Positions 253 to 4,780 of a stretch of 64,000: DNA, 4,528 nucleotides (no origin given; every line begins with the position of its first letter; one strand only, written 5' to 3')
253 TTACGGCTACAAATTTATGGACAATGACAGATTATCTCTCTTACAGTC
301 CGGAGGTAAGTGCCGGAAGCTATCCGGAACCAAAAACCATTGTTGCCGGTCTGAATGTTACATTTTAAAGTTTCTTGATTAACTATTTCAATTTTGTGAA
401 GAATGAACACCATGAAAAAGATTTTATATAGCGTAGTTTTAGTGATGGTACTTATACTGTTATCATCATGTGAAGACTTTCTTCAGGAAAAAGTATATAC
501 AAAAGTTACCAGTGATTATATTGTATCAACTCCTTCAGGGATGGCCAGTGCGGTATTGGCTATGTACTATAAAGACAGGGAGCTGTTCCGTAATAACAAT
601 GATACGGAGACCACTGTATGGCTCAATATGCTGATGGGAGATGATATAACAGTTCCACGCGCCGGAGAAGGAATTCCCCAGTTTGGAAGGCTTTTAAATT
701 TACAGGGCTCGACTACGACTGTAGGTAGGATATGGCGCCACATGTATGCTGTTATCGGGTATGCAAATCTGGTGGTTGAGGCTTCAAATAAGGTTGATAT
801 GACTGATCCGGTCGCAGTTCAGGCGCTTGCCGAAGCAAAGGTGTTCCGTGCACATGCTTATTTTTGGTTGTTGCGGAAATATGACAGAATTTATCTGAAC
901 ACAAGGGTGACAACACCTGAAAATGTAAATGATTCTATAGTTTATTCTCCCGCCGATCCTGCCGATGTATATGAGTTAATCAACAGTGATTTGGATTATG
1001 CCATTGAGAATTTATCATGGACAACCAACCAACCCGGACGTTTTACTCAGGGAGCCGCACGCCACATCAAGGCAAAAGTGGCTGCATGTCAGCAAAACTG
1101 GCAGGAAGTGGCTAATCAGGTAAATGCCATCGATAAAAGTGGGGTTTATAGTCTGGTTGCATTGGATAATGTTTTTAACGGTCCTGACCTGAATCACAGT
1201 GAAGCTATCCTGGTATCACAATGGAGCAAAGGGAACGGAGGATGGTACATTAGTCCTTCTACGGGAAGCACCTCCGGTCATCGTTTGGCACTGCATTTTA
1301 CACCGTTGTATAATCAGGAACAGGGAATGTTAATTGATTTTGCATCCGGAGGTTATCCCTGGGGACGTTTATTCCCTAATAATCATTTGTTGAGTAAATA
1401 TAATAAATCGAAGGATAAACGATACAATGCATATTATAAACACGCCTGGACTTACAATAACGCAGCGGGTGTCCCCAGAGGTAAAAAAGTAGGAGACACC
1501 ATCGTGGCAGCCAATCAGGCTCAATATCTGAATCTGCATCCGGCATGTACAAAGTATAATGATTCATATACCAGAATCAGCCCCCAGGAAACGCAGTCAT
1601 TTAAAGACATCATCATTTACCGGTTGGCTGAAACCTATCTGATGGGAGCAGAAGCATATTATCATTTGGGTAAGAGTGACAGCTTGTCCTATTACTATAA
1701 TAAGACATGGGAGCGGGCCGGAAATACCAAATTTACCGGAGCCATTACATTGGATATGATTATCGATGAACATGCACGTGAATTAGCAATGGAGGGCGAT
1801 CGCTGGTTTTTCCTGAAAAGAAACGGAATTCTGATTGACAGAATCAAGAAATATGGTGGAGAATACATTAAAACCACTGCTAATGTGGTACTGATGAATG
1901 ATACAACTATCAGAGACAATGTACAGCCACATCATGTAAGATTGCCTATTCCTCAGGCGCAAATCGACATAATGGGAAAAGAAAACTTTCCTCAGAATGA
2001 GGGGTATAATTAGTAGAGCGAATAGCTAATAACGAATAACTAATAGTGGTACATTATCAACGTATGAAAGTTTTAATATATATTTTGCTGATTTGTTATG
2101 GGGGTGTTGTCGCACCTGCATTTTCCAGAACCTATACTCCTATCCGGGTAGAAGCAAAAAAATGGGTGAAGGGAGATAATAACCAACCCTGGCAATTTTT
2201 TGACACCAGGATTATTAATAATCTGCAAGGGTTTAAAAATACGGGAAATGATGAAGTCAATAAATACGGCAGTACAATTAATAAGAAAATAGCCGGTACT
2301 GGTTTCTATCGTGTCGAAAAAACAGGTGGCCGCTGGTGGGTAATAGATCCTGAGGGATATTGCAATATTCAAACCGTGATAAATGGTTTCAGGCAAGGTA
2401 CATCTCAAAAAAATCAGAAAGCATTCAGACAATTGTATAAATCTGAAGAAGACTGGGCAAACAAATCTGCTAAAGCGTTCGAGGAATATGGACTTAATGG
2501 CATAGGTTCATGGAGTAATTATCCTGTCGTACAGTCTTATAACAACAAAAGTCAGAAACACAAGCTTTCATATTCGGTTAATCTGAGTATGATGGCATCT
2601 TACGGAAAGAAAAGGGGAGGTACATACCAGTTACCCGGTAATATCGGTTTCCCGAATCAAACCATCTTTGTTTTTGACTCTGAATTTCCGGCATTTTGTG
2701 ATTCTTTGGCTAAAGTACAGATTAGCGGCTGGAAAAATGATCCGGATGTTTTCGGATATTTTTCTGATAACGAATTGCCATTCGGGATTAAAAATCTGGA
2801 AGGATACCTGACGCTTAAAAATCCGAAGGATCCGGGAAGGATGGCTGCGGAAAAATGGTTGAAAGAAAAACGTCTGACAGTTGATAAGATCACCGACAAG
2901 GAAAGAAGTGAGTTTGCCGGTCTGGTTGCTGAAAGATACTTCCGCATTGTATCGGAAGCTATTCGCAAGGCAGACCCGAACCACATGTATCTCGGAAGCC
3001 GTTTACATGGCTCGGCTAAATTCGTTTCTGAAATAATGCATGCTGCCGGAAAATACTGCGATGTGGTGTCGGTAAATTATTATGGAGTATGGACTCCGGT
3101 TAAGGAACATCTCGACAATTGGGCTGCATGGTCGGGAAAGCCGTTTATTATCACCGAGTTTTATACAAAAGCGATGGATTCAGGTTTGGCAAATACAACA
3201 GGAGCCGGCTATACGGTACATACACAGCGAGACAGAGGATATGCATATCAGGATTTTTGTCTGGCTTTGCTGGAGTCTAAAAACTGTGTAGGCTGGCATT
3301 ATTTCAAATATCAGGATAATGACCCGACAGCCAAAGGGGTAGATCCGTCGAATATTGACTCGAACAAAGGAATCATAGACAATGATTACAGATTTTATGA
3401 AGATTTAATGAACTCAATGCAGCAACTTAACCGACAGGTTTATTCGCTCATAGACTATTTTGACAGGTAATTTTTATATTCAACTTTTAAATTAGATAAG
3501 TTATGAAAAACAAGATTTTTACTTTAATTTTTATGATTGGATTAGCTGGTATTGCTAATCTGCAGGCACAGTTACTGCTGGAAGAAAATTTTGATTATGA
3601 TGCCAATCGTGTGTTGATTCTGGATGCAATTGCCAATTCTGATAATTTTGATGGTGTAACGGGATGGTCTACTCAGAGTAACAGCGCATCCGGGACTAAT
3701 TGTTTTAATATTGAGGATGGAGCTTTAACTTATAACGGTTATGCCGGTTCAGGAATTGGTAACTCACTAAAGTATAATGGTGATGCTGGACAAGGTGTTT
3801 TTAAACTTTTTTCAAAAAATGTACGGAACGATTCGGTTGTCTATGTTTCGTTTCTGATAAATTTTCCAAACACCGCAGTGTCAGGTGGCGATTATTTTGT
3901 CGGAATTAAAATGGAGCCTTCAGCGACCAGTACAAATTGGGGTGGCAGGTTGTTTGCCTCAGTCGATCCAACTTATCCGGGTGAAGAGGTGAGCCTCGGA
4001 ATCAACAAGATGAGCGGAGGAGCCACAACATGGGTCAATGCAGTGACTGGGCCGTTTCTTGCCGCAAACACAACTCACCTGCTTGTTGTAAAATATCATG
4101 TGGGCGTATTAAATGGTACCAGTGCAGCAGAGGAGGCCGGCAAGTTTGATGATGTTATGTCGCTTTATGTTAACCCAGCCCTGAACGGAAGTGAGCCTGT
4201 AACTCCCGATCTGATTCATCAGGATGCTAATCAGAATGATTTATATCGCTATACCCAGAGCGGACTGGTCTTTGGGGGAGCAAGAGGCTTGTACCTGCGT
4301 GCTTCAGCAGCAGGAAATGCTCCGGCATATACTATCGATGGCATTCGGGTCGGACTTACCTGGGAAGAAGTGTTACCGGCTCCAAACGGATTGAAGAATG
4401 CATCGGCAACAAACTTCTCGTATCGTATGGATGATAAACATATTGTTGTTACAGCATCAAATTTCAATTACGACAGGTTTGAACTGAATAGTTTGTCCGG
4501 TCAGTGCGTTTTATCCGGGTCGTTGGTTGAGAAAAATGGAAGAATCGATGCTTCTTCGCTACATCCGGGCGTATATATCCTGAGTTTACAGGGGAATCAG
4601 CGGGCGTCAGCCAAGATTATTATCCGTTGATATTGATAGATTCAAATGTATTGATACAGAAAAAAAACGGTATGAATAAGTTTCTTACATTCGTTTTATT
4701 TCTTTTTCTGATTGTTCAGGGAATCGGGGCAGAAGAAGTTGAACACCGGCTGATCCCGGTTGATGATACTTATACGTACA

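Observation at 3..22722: Hybrid PUL in which SusC/SusD is followed by six tandem T9SS cargo proteins, four sharing a DNRLRE/CBM96-like module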

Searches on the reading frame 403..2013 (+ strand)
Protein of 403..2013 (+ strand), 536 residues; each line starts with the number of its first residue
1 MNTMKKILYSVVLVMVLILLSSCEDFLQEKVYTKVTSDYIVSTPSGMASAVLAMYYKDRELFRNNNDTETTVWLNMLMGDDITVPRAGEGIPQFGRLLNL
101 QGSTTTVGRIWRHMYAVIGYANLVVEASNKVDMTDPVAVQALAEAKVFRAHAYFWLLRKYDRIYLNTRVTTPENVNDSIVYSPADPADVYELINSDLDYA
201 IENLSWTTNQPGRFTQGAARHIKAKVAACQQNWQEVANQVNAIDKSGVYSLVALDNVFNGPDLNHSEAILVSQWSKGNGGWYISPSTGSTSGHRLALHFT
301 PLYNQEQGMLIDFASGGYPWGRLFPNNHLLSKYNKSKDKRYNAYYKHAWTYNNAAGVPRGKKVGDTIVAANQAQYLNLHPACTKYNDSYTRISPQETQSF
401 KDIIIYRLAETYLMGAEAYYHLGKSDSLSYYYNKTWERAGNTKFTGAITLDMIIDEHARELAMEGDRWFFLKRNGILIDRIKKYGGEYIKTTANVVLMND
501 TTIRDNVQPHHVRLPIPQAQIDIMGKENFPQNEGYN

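Call 4: search_protein_families(library=pfam, proteins=[window:403-2013:+], max_evalue=0.01)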
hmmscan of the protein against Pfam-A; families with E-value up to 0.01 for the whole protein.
window:403-2013:+ (536 aa): 2 families
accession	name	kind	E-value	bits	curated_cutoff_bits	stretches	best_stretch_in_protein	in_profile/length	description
PF07980.17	SusD_RagB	-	2.5e-28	100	23.1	1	314-535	34-297/297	SusD family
PF14322.12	SusD-like_3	-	3.1e-11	44.3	27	1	25-226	1-189/191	Starch-binding associating with outer membrane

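Call 5: search_protein_families(library=ncbifam, proteins=[window:403-2013:+], max_evalue=0.01)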
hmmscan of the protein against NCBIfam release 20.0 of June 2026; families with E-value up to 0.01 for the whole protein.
window:403-2013:+ (536 aa): 2 families
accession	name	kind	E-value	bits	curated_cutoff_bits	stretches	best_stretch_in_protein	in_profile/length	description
NF033071.0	SusD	exception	1.2e-17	63.4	725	2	384-535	418-558/558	starch-binding outer membrane lipoprotein SusD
NF033072.0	NanU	exception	7e-08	32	425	1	107-200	99-194/521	SusD family outer membrane lipoprotein NanU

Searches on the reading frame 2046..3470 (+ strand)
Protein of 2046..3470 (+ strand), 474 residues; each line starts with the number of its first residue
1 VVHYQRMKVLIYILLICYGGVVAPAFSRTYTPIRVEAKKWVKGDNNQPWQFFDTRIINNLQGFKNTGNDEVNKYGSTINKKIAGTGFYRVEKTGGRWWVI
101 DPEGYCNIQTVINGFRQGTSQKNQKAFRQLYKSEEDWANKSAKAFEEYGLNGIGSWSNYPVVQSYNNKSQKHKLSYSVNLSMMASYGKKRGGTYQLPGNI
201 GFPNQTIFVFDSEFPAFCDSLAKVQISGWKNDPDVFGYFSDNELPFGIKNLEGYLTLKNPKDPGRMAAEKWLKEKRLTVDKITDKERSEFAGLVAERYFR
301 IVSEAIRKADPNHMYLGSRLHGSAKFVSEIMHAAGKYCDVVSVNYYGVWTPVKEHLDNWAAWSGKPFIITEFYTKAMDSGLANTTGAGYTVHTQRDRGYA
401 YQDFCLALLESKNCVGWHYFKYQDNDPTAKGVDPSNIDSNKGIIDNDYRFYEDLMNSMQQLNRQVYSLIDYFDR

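Call 4: search_protein_families(library=pfam, proteins=[window:2046-3470:+], max_evalue=0.01)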
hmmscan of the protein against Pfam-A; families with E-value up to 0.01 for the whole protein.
window:2046-3470:+ (474 aa): 0 families

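Call 5: search_protein_families(library=ncbifam, proteins=[window:2046-3470:+], max_evalue=0.01)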
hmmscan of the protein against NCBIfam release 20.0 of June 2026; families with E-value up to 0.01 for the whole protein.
window:2046-3470:+ (474 aa): 0 families

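Call 13: search_solved_structures(query=window:2046-3470:+, max_evalue=1)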
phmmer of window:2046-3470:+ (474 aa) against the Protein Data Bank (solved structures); distinct sequences matched with E-value up to 1: 7.
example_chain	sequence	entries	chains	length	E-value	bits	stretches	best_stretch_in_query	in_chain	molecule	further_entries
5t3b_A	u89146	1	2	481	9.2e-88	298.4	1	49-474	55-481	Glycoside Hydrolase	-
4bq2_A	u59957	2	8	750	2.4e-30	109.1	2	282-467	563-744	B-AGARASE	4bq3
4bq4_A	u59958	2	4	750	5.3e-30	107.9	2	282-467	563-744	B-AGARASE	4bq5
6xj9_A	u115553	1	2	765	4.3e-25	91.7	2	274-467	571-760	Agarase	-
5z6p_A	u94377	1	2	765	1.6e-23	86.5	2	294-466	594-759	B-agarase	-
4ku4_A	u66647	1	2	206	0.26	13.3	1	267-342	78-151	Ras-3 from Cryphonectria parasitica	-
2k7l_A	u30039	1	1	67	0.94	11.4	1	267-325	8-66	General transcription factor IIF subunit 1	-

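Call 21: search_protein_families(library=ncbifam, proteins=[window:2046-3470:+], max_evalue=10)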
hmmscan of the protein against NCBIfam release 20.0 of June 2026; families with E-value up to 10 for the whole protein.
window:2046-3470:+ (474 aa): 0 families

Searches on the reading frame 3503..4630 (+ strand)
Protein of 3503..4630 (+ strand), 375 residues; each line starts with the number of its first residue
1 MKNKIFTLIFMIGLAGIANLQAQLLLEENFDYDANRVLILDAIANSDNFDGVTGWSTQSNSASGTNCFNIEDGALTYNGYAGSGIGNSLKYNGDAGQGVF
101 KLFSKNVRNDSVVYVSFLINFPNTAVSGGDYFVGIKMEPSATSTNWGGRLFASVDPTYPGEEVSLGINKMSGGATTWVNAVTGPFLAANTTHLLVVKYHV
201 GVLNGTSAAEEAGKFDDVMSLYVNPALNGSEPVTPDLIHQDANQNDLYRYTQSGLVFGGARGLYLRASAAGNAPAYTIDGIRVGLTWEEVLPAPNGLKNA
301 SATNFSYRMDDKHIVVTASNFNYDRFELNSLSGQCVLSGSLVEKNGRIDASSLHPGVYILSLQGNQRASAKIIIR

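Call 4: search_protein_families(library=pfam, proteins=[window:3503-4630:+], max_evalue=0.01)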
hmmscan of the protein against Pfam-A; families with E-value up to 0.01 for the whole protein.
window:3503-4630:+ (375 aa): 1 family
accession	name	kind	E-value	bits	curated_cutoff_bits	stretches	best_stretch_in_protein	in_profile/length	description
PF18962.6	Por_Secre_tail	-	8.6e-05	23.2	27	1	320-374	18-75/75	Secretion system C-terminal sorting domain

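Call 5: search_protein_families(library=ncbifam, proteins=[window:3503-4630:+], max_evalue=0.01)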
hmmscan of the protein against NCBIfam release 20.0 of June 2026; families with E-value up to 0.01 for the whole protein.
window:3503-4630:+ (375 aa): 2 families
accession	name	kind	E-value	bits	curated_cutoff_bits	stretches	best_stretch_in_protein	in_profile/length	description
TIGR04183.1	Por_Secre_tail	domain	5.3e-07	29.5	23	1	315-375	13-72/72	T9SS type A sorting domain-containing protein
NF052644.1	T9SS_DNase_Rie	equivalog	0.0035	16.7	260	0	326-373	202-248/251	T9SS-dependent surface endonuclease, AS87_RS02955 family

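Call 61: find_homologous_proteins(query=window:3503-4630:+, max_evalue=0.001)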
Query window:3503-4630:+ (375 aa): 95 proteins with E <= 0.001 among 8000 candidates.
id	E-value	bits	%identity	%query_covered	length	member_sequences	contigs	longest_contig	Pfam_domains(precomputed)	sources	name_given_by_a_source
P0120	1.4e-246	835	100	100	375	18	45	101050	PF18962.8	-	-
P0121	1.1e-233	793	94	100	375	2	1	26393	-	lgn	-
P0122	1.2e-201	687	80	100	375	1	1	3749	PF18962.8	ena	-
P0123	5.5e-197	672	79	100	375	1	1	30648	PF18962.8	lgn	-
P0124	3.4e-195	666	79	100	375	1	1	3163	PF18962.8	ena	-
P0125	3.3e-194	663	79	100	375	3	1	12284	PF18962.8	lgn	-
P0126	3.4e-193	660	78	100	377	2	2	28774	PF18962.8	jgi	jgi:hypothetical protein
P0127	5.1e-192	656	78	100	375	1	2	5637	PF18962.8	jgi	jgi:hypothetical protein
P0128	1.5e-191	654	78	100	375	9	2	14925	PF18962.8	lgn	-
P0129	4.8e-191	652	78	100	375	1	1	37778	PF18962.8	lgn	-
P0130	7.1e-191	652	76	100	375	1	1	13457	PF18962.8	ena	-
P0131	4.7e-186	636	75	100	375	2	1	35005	-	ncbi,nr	ncbi:MAG: T9SS type A sorting domain-containing protein [Paludibacter sp.]|nr:T9SS type A sorting do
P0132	1.4e-182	625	74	100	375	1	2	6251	PF18962.8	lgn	-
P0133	2.3e-174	598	71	100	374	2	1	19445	PF18962.8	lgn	-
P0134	6.5e-174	596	71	100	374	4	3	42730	PF18962.8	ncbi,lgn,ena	-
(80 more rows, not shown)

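Call 75: predict_structure(alignment_id=A2)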
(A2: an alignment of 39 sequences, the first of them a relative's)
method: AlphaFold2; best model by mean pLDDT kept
length: 375 residues; sequences in the alignment: 39
mean_pLDDT: 90.6   pTM: 0.76
mean pLDDT of the five models: 90.6, 90.1, 89.6, 89.3, 89.2
residues with pLDDT >= 90: 270; 70-90: 82; 50-70: 17; < 50: 6
segments of 3 or more residues with pLDDT < 50: 297-302
pLDDT, mean of each block of 10 residues (from residue 1): 78 65 88 95 96 96 97 87 90 96 97 98 95 96 94 97 97 90 94 98 96 97 93 97 95 95 96 97 97 60 68 79 88 91 87 91 85 82
secondary structure, 60 per line:
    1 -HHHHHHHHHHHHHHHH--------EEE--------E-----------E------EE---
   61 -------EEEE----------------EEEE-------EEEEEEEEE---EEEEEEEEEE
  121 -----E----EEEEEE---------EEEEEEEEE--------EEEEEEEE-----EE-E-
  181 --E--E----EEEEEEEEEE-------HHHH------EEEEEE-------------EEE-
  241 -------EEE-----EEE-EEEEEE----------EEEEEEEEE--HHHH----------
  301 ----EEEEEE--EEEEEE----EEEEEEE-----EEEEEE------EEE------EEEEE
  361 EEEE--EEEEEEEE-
elements in order: H2-17 E26-28 E68-71 E88-91 E99-107 E111-120 E131-136 E146-154 E163-170 E191-200 H208-211 E218-223 E237-239 E248-250 E256-258 E260-265 E276-284 H287-290 E305-310 E313-318 E323-329 E335-340 E347-349 E356-364 E367-374

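Call 78: fold_search(model_id=the predicted structure, library=pdb)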
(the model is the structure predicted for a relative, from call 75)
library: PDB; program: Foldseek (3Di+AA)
matches with E <= 10: 1290; with E <= 0.001: 256
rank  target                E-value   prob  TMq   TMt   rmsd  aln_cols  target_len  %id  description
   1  9arl_B                2.3e-07  1.00  0.30  0.12  11.8       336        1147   13  CryoEM structure of BoNT-NTNH-OrfX2 complex from Clostridium botulinum strain A1-ST7B, major class (released 2025-01-22)
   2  9qco_A                6.8e-07  1.00  0.30  0.13   7.8       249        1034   11  NTNH-HA70 complex from Clostridium botulinum Serotype B1 (released 2025-09-10)
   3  5hcf_D                9.3e-07  1.00  0.40  0.54   8.4       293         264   13  T. cruzi calreticulin globular domain (released 2016-08-31)
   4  3rmx_B                1.2e-06  1.00  0.31  0.30  12.2       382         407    9  Crystal structure of HCR/D F1240A mutant (released 2011-06-01)
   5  7ce2_A                1.3e-06  1.00  0.31  0.27  12.2       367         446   10  The Crystal structure of TeNT Hc complexed with neutralizing antibody (released 2021-04-07)
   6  9qc7_B                1.7e-06  1.00  0.28  0.11  14.3       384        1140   10  BoNT-NTNH complex from Clostridium botulinum Serotype B1 (released 2025-09-10)
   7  5hcf_B                1.8e-06  1.00  0.40  0.54   8.5       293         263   12  T. cruzi calreticulin globular domain (released 2016-08-31)
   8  9fyq_C                2.0e-06  1.00  0.30  0.27  12.1       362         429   10  Cryo-EM structure of native SV2A in complex with TeNT-Hc, gangliosides and Pro-Macrobody 5 (released 2025-05-21)
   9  3n7j                  2.3e-06  1.00  0.30  0.29  12.1       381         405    9  Crystal structure of botulinum neurotoxin serotype D binding domain (released 2010-09-08)
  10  7by5                  2.5e-06  1.00  0.30  0.11  12.2       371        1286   10  Tetanus neurotoxin mutant-(H233A/E234Q/H237A/Y375F) (released 2021-02-17)
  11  3rmx_D                3.2e-06  1.00  0.31  0.29  12.4       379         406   10  Crystal structure of HCR/D F1240A mutant (released 2011-06-01)
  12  3rmy_D                3.2e-06  1.00  0.28  0.27  12.8       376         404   11  Crystal structure of HCR/D W1238A mutant (released 2011-06-01)
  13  5hcf_C                3.7e-06  1.00  0.39  0.53   8.6       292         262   13  T. cruzi calreticulin globular domain (released 2016-08-31)
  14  6kcw                  3.7e-06  1.00  0.33  0.47   9.8       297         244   11  Structure of alginate lyase Aly36B (released 2020-06-24)
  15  5vid_E                3.7e-06  1.00  0.26  0.25  15.4       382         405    9  Receptor binding domain of BoNT/B in complex with mini-protein binder Bot.0671.2 (released 2017-09-20)
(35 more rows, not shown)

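Call 79: search_solved_structures(query=A2, max_evalue=10)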
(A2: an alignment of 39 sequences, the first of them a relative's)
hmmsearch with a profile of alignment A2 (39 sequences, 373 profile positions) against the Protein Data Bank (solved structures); distinct sequences matched with E-value up to 10: 11.
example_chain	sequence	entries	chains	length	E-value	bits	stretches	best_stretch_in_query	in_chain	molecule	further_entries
8glk_D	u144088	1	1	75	5.2e-07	31.9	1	313-371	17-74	Endonuclease I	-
7pzj_A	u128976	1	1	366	2.2e-06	29.8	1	301-363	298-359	Lipase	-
8glj_D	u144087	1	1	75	5.7e-05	25.1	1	313-370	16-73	Por secretion system C-terminal sorting domain-containing protein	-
8h97_A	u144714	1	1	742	0.0093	17.9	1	322-371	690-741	Beta-agarase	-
8qb1_A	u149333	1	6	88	0.1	14.4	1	318-370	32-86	Mirolase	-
5jvk_A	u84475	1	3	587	0.58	12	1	311-370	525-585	Uncharacterized protein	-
4mae_A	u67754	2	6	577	0.67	11.8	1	59-160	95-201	Methanol dehydrogenase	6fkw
6cde_h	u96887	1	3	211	0.74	11.6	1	76-115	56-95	vFP20.01 Heavy Chain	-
6cdp_A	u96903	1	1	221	0.77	11.5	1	76-115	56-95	vFP20.01 Fab heavy chain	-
3rmg_A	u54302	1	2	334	0.8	11.5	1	307-361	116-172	Octaprenyl-diphosphate synthase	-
7b2m_D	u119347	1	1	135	0.97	11.2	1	42-128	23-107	Anti-C4b nanobody E3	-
